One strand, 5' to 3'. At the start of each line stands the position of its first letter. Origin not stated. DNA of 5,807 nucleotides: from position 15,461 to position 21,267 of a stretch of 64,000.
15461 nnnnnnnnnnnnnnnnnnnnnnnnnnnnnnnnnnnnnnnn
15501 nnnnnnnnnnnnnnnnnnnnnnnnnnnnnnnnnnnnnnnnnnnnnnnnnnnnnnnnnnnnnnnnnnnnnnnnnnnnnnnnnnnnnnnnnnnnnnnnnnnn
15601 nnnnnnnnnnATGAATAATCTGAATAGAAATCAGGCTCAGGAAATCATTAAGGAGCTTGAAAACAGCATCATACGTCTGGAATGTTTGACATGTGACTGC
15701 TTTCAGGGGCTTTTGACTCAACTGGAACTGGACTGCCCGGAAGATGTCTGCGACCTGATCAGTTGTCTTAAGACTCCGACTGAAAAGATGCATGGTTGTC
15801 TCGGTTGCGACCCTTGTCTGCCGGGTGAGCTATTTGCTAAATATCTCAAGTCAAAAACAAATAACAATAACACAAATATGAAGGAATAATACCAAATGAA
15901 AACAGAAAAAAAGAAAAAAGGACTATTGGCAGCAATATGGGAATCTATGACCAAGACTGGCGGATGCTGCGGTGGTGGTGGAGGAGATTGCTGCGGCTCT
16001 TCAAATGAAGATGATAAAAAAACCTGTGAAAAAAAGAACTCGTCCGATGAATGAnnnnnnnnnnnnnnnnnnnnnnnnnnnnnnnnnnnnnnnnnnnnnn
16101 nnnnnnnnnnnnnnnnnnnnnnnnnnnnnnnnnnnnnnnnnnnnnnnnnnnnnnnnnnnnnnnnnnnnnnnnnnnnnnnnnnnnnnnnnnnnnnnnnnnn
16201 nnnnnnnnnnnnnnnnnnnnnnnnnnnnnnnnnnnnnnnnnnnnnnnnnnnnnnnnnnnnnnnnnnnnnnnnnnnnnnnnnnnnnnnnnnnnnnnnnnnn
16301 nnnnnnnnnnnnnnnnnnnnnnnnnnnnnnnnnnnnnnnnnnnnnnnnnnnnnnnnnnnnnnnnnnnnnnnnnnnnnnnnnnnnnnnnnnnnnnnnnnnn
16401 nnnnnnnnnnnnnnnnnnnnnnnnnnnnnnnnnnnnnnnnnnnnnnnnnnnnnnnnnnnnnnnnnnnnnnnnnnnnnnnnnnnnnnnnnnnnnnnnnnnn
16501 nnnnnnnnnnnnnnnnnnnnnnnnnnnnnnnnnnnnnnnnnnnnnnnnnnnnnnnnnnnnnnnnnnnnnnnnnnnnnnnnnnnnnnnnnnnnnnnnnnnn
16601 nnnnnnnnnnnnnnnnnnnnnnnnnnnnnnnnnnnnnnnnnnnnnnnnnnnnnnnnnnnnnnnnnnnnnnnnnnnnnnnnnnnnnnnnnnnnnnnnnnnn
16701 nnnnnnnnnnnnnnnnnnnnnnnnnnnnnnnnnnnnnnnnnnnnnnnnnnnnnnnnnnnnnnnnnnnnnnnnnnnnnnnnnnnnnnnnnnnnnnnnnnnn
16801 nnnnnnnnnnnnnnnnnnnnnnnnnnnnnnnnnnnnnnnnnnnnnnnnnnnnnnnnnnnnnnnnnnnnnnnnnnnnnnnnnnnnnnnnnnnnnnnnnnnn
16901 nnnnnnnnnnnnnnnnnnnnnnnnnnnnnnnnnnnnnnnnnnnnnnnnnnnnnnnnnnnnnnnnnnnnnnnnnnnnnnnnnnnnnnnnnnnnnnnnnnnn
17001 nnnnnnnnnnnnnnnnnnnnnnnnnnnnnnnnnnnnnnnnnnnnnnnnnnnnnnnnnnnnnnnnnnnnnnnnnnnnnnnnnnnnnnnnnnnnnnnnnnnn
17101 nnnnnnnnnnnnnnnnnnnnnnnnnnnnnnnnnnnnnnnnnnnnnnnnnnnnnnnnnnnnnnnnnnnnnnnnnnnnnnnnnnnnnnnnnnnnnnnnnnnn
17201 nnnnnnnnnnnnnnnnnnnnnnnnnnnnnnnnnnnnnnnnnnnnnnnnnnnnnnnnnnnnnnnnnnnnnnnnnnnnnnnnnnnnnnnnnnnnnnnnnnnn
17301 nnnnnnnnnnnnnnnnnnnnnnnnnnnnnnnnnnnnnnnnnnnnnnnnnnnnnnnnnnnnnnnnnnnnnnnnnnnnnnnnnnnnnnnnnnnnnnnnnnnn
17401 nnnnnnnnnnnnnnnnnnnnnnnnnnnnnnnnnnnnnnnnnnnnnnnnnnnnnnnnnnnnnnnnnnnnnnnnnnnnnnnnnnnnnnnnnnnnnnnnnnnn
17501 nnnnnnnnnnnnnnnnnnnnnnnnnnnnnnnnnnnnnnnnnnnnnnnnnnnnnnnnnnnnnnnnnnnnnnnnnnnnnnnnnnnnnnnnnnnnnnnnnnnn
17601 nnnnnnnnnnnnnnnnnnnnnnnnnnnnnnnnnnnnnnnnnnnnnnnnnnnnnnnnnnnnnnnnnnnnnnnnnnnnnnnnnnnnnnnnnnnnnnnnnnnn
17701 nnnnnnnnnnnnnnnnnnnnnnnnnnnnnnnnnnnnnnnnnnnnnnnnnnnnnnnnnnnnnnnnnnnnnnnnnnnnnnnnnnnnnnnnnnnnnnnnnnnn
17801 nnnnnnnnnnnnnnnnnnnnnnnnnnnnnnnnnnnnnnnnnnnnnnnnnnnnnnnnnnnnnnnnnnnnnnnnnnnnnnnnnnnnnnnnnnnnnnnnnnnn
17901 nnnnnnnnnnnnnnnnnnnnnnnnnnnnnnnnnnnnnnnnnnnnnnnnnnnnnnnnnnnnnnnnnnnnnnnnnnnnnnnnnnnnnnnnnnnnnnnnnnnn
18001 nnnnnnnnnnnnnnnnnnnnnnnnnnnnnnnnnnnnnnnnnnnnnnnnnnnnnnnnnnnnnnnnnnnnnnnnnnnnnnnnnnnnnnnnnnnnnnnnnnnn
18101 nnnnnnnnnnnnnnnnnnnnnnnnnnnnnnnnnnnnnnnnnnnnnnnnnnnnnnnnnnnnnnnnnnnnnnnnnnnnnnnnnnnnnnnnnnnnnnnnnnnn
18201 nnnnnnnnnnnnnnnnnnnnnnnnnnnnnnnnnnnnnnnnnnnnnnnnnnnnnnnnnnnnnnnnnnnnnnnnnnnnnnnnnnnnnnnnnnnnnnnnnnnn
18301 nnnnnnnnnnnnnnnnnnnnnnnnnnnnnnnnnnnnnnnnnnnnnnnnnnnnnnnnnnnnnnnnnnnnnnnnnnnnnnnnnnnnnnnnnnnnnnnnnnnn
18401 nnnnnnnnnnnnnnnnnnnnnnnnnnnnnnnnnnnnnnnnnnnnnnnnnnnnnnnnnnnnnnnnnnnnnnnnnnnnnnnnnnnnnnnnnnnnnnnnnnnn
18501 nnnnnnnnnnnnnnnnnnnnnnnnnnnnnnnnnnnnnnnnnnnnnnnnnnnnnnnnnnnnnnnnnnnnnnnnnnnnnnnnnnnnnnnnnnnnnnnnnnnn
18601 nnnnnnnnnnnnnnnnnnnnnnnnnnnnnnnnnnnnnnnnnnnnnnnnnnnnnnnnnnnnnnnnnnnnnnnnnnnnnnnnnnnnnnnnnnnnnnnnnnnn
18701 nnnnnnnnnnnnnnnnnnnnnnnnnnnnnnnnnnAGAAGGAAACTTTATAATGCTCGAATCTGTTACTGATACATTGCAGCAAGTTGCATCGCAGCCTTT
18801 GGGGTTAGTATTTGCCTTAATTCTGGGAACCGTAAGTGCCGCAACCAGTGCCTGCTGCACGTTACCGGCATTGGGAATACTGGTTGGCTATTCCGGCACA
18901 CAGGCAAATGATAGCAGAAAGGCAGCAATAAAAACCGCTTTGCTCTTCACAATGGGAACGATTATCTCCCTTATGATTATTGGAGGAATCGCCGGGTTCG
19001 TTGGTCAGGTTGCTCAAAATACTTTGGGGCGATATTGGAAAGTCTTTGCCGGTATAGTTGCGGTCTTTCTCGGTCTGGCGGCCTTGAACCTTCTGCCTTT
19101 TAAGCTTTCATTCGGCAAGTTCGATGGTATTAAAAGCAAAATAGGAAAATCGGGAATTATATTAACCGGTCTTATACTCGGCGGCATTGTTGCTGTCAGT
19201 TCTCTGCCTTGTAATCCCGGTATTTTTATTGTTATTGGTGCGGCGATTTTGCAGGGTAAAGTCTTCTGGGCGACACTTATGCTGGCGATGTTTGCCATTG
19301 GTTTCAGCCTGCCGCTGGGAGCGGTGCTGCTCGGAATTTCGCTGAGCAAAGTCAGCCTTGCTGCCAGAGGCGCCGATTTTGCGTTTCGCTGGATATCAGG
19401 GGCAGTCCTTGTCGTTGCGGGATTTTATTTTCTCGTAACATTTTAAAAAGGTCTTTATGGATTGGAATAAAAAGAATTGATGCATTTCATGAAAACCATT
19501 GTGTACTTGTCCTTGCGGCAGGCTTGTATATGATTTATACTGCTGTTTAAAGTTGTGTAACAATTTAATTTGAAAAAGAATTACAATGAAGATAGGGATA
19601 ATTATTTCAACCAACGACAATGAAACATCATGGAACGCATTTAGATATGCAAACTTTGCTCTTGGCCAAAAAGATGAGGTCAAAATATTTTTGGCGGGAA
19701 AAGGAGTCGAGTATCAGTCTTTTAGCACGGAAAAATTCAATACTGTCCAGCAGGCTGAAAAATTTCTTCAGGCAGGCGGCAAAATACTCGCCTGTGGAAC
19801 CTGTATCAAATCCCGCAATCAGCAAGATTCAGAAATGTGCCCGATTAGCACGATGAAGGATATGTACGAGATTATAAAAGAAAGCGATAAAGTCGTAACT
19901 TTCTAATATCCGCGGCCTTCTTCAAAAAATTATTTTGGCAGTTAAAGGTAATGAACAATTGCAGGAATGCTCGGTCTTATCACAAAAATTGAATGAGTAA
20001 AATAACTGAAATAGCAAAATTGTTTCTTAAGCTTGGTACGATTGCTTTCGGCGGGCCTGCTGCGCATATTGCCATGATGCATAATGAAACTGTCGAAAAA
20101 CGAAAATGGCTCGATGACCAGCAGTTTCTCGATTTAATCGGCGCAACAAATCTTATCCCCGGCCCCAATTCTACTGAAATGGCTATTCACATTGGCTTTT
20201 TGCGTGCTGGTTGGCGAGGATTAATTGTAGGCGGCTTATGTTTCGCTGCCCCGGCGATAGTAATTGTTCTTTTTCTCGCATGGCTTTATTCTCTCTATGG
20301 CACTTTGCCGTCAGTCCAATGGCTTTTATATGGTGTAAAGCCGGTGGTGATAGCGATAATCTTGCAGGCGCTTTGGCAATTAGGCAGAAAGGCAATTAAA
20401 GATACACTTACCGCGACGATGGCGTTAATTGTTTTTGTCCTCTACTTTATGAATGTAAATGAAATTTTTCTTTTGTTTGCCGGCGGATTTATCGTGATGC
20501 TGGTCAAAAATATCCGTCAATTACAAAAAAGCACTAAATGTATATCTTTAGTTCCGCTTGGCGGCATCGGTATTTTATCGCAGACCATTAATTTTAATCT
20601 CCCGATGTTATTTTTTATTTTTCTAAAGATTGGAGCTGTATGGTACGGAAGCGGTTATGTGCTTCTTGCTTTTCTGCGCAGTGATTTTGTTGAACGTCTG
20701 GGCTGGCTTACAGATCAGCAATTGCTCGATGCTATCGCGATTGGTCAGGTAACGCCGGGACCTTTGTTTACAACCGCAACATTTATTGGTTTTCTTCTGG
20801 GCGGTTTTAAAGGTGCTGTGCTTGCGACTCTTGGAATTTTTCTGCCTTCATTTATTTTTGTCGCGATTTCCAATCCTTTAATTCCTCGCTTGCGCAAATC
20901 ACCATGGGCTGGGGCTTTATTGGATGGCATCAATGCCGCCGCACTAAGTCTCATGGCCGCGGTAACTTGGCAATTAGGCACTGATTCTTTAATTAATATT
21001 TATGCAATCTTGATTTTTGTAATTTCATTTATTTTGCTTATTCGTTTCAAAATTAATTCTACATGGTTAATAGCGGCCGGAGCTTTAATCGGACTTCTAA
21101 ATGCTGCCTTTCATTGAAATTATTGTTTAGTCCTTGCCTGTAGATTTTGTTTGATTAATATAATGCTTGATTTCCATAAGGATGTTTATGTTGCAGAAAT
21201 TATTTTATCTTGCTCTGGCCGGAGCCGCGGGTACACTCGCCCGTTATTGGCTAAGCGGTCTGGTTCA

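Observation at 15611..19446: P1B ATPase without an HMA domain, flanked by translationally coupled Cys-rich mini-proteins and a CcdA-like membrane protein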

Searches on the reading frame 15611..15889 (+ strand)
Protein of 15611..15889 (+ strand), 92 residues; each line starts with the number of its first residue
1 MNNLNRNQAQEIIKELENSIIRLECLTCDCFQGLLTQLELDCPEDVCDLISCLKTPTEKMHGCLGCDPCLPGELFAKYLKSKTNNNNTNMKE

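Call 4: search_protein_families(library=pfam, proteins=[window:15611-15889:+], max_evalue=0.01)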
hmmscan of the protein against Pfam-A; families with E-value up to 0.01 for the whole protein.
window:15611-15889:+ (92 aa): 0 families

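Call 5: search_protein_families(library=ncbifam, proteins=[window:15611-15889:+], max_evalue=0.01)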
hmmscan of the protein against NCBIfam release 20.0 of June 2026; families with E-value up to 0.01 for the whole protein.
window:15611-15889:+ (92 aa): 1 family
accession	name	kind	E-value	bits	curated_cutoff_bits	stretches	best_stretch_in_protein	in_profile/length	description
NF002128.0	PRK00964.1-6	equivalog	0.00012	21.4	568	1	8-72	12-82/390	tetrahydromethanopterin S-methyltransferase subunit A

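Call 31: search_protein_families(library=pfam, proteins=[window:15611-15889:+], max_evalue=10)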
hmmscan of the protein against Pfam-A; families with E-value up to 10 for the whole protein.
window:15611-15889:+ (92 aa): 0 families

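Call 59: list_cluster_members(proteins=[window:15611-15889:+, window:15896-16054:+, window:16047-18014:+, window:15972-18014:+, window:18751-19446:+])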
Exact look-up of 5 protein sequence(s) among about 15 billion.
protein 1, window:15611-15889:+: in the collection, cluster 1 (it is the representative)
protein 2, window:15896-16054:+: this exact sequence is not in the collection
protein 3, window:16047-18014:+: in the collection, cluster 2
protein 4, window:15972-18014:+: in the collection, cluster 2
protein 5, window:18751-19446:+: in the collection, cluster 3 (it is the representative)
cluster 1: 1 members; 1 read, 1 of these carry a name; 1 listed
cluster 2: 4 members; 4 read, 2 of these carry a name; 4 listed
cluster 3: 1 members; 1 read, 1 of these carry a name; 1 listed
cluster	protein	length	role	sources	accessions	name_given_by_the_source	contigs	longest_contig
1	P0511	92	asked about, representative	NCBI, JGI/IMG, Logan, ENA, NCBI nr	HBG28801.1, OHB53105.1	MAG: hypothetical protein A2Y10_06935 [Planctomycetes bacterium GWF2_41_51]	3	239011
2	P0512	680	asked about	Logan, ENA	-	-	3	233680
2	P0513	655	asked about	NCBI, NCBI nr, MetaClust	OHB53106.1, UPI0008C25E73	MAG: copper-translocating P-type ATPase [Planctomycetes bacterium GWF2_41_51] | status=active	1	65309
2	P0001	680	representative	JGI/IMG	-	-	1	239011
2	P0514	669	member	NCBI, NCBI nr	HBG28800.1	MAG TPA: heavy metal translocating P-type ATPase [Phycisphaerales bacterium] | heavy metal translocating P-type ATPase [Phycisphaerales bacterium]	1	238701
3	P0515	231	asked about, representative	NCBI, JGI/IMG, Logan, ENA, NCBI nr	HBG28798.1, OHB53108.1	MAG: hypothetical protein A2Y10_06950 [Planctomycetes bacterium GWF2_41_51]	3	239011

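Call 67: find_related_loci(query=window:15611-15889:+, collection=metagenome_contigs, flank=4000)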
Query window:15611-15889:+ (92 aa) in metagenome_contigs; peptide patterns used: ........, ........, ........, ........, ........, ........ (x = any residue, [..] = any of these).
251 stretches matched a pattern; 93 encode a relative of the query (tblastn E <= 1e-3); the best 80 are kept; 80 distinct loci.
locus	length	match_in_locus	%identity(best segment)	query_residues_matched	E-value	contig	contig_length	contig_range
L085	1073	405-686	78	1-92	6e-48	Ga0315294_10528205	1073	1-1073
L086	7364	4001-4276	72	1-92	1e-42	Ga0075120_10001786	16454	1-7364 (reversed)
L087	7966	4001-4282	74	1-92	1e-42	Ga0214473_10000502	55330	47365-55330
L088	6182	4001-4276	72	1-92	1e-42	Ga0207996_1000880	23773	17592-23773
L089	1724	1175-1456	72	1-92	2e-42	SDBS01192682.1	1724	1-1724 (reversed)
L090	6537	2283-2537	76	1-85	7e-41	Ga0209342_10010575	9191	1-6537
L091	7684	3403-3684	68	1-92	1e-40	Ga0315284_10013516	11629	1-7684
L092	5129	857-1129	69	1-91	1e-40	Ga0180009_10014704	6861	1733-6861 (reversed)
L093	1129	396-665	71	1-90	4e-42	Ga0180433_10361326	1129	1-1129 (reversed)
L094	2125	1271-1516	77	1-82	2e-38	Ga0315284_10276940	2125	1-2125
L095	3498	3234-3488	73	1-85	1e-38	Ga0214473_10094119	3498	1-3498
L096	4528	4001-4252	70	1-84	2e-36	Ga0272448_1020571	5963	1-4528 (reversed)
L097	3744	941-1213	66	1-89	1e-36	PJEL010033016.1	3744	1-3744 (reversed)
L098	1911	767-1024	65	1-86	2e-36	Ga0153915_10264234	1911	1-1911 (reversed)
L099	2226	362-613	60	3-86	3e-34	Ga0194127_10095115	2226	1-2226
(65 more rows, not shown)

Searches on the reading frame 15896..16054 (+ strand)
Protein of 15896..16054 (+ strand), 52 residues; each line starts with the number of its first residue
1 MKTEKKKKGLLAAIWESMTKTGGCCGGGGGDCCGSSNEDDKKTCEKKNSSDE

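Call 4: search_protein_families(library=pfam, proteins=[window:15896-16054:+], max_evalue=0.01)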
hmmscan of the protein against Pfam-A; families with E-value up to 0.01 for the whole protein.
window:15896-16054:+ (52 aa): 0 families

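Call 5: search_protein_families(library=ncbifam, proteins=[window:15896-16054:+], max_evalue=0.01)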
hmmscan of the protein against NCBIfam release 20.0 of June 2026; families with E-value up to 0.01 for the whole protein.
window:15896-16054:+ (52 aa): 0 families

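Call 28: find_homologous_proteins(query=window:15896-16051:+, max_evalue=0.001)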
Query seq(52 aa) (52 aa): 242 proteins with E <= 0.001 among 243 candidates; the best 120 are listed.
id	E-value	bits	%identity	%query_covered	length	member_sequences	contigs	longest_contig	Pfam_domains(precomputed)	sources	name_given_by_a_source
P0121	1.3e-15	74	75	100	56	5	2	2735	-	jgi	-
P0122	2.3e-15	73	73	98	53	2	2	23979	-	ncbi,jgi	ncbi:MAG: hypothetical protein ACYTFW_10625 [Planctomycetota bacterium]|jgi:hypothetical protein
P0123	2.5e-15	73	80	88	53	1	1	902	-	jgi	jgi:iron only hydrogenase large subunit-like protein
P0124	3.2e-15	73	83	77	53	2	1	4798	-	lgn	-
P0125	3.9e-15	72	78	88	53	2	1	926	-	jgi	-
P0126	3.9e-15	72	77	100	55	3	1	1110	-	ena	-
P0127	4.6e-15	72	77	90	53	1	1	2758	-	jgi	-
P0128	6.0e-15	72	76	94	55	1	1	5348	-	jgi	jgi:hypothetical protein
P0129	6.2e-15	72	73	94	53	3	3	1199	-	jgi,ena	-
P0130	8.5e-15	71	73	92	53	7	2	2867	-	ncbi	-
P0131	1.2e-14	71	73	92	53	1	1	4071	-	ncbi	-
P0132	1.2e-14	71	73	98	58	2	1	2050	-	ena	-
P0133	1.3e-14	71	67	100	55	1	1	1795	-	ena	-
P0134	1.3e-14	71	79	90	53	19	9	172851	-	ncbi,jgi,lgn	jgi:hypothetical protein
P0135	1.4e-14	71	81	90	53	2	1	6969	-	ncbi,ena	-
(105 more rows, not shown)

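Call 31: search_protein_families(library=pfam, proteins=[window:15896-16054:+], max_evalue=10)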
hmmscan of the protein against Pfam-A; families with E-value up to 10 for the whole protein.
window:15896-16054:+ (52 aa): 0 families

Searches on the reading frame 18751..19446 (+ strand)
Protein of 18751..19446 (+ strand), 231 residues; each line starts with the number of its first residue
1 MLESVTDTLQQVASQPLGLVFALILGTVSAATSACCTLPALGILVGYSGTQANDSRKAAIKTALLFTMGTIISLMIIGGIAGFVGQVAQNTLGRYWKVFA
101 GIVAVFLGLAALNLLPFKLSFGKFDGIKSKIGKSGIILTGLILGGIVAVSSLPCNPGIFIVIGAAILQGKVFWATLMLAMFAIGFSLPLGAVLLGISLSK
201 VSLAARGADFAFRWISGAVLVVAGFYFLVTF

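Call 4: search_protein_families(library=pfam, proteins=[window:18751-19446:+], max_evalue=0.01)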
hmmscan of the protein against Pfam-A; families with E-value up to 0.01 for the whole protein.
window:18751-19446:+ (231 aa): 0 families

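Call 5: search_protein_families(library=ncbifam, proteins=[window:18751-19446:+], max_evalue=0.01)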
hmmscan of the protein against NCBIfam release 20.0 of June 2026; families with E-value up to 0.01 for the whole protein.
window:18751-19446:+ (231 aa): 0 families

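Call 31: search_protein_families(library=pfam, proteins=[window:18751-19446:+], max_evalue=10)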
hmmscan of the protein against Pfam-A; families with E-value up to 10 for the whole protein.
window:18751-19446:+ (231 aa): 1 family
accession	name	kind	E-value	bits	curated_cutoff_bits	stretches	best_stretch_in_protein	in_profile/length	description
PF10348.14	DUF2427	-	4.5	7.5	23.8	1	170-220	16-65/105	Domain of unknown function (DUF2427)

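Call 40: search_protein_representatives(protein=window:18751-19446:+)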
Query: 231 residues. Proteins with E-value up to 0.001 (for the whole library): 277; up to 1e-10: 111; up to 1e-30: 19. The best 150 are listed.
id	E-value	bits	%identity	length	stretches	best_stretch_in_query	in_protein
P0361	5.9e-77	274.5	55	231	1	1-231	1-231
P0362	5.3e-67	242.0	77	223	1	1-159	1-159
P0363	2.6e-63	229.9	51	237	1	8-230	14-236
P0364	1.2e-56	208.1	64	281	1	1-164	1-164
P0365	3.7e-49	183.7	43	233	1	4-231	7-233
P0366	1.7e-46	174.9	49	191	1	44-231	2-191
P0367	6.8e-44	166.4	69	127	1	105-231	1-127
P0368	7.9e-44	166.2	64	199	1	2-123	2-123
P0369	3.3e-43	164.2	55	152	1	19-168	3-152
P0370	1.5e-40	155.5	46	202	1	1-187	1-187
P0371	3.1e-38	147.9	62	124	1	75-189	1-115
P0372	8.9e-37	143.2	65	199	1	21-128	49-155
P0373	8.8e-36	139.9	56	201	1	28-160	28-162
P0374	1.6e-34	135.8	44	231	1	21-230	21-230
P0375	9.5e-34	133.3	38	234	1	1-230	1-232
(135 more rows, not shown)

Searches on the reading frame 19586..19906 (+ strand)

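Call 4: search_protein_families(library=pfam, proteins=[window:19586-19906:+], max_evalue=0.01)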
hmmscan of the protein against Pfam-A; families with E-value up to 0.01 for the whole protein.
window:19586-19906:+ (106 aa): 1 family
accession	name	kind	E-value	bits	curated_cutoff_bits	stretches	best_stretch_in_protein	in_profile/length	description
PF02635.20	DsrE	-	7e-11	42.8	22.7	1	1-106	1-116/116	DsrE/DsrF-like family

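Call 5: search_protein_families(library=ncbifam, proteins=[window:19586-19906:+], max_evalue=0.01)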
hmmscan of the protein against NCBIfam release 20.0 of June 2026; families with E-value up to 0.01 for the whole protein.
window:19586-19906:+ (106 aa): 1 family
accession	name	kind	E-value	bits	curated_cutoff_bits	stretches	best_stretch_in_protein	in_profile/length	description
TIGR03527.1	selenium_YedF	equivalog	2e-05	24.6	110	1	32-105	122-193/194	sulfurtransferase-like selenium metabolism protein YedF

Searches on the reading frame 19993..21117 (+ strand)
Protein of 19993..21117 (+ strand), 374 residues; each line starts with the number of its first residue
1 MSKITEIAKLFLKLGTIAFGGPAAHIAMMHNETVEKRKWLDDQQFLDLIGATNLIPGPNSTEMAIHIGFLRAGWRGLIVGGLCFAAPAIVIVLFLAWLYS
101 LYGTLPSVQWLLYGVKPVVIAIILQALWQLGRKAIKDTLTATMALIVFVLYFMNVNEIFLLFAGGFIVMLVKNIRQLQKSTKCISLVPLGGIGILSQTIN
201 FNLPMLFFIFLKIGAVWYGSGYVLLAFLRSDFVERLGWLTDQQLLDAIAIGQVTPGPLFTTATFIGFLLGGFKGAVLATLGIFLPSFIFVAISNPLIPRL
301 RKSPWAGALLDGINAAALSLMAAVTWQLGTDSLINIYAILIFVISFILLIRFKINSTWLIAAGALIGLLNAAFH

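Call 5: search_protein_families(library=ncbifam, proteins=[window:19993-21117:+], max_evalue=0.01)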
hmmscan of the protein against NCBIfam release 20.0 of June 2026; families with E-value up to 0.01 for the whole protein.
window:19993-21117:+ (374 aa): 3 families
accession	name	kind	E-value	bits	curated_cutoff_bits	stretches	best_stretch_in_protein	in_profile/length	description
TIGR00937.1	2A51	subfamily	3.2e-107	359.4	171.7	1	11-367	1-368/368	chromate efflux transporter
NF053760.1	ChrTpChrABac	equivalog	3.4e-34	118.6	250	2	15-153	14-151/178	chromate efflux transporter ChrA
NF053759.1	ChrTpChrBBac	equivalog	4.8e-33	114.4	250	2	7-160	4-156/180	chromate efflux transporter ChrB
